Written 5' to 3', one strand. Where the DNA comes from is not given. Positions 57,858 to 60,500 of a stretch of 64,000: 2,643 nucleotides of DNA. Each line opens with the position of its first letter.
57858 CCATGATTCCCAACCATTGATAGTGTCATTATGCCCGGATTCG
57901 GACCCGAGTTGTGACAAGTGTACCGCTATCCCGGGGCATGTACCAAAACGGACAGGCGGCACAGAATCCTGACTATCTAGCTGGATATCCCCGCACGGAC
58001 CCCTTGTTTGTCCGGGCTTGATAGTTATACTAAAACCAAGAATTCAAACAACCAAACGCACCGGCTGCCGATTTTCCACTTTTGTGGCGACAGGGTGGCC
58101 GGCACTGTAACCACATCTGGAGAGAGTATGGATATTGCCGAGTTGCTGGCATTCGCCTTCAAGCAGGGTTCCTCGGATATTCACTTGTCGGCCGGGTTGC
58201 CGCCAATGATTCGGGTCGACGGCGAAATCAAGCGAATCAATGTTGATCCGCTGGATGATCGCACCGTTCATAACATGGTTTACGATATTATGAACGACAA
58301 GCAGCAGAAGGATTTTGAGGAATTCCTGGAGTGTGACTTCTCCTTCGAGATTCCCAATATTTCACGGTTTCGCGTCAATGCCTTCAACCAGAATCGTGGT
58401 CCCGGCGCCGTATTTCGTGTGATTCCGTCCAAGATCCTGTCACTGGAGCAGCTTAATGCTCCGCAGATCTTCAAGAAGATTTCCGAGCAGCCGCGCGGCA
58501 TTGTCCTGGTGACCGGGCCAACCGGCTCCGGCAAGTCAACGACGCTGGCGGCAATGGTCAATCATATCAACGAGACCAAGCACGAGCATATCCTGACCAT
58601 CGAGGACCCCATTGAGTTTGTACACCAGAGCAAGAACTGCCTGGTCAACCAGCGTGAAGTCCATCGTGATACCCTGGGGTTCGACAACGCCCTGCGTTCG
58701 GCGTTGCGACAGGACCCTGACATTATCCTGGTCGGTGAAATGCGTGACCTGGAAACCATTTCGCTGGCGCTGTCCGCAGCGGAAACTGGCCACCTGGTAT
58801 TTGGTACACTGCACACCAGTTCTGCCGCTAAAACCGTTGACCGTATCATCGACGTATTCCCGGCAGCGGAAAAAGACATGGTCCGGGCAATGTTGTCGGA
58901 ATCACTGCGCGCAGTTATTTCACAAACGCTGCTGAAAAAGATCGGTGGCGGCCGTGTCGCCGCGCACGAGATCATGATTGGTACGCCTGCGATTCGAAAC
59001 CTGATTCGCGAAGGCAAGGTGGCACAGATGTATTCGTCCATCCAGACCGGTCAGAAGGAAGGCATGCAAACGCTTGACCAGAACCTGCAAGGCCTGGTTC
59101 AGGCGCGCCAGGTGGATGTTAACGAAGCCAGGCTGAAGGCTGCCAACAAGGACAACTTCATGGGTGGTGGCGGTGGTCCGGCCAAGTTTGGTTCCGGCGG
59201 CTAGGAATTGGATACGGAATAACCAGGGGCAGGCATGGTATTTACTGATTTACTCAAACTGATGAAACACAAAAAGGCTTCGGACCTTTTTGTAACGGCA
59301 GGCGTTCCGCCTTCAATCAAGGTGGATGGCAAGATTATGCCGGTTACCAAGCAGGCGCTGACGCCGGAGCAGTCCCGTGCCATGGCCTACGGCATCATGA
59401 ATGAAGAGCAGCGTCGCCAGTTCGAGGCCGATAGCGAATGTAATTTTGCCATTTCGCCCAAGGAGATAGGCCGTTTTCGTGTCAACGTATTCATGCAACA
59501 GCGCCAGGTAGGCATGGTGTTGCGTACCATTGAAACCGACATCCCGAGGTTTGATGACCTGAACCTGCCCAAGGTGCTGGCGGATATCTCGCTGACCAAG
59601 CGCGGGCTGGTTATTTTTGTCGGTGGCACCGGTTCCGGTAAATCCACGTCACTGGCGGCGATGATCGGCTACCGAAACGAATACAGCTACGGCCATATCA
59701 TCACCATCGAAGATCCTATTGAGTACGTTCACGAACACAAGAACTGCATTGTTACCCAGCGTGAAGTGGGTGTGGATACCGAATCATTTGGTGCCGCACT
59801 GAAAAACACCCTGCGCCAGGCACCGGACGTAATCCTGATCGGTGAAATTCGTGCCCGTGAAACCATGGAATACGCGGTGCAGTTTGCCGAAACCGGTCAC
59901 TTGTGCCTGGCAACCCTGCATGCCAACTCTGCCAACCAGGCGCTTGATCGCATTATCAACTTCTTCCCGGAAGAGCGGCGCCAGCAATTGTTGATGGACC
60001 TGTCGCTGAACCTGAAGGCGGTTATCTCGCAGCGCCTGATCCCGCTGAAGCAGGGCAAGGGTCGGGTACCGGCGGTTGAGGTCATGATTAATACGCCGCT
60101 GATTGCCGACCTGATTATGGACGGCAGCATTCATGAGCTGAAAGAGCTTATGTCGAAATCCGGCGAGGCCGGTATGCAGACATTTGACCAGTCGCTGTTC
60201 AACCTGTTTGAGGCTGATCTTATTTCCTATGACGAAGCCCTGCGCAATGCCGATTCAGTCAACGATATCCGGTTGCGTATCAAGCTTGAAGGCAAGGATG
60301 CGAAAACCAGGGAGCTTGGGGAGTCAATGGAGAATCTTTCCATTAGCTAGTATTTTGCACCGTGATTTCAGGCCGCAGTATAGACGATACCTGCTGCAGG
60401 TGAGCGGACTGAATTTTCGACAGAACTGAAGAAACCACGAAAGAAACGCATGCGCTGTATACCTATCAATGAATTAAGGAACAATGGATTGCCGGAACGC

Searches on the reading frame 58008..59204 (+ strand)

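Call 70: search_protein_families(library=pfam, proteins=[window:58008-59204:+], max_evalue=0.0001)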
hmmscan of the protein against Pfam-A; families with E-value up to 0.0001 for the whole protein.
window:58008-59204:+ (398 aa): 6 families
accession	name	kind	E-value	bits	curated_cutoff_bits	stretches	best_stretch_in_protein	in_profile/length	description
PF00437.27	T2SSE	-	4.5e-53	180.6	24.9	1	43-312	12-281/370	Type II/IV secretion system protein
PF25199.1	nSTAND_NTPase5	-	2.1e-06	28.1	34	1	156-228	34-105/145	Novel STAND NTPase 5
PF04851.21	ResIII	-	7.8e-06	26.3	22.5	1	154-286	15-152/164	Type III restriction enzyme, res subunit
PF13191.12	AAA_16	-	3.1e-05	25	32.6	1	155-194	16-52/167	AAA ATPase domain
PF13555.12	AAA_29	-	5.7e-05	23.2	27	0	158-184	17-43/61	P-loop containing region of AAA domain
PF13401.12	AAA_22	-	9e-05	23.2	27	0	162-199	4-40/130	AAA domain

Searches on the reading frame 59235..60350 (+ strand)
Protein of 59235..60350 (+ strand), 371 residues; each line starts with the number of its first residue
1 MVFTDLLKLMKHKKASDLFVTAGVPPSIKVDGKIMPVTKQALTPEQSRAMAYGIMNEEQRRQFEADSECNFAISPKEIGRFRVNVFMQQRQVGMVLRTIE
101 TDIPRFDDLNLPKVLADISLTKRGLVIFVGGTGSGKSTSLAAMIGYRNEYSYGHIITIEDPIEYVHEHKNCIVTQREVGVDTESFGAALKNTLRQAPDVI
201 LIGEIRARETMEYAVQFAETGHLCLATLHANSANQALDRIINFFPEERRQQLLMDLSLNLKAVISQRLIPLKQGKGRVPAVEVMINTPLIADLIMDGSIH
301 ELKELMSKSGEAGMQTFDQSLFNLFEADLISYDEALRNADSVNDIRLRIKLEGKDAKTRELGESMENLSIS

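Call 70: search_protein_families(library=pfam, proteins=[window:59235-60350:+], max_evalue=0.0001)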
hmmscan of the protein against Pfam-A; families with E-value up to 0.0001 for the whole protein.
window:59235-60350:+ (371 aa): 1 family
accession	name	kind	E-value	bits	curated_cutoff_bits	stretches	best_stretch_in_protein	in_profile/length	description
PF00437.27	T2SSE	-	8.9e-43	146.8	24.9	1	63-270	77-279/370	Type II/IV secretion system protein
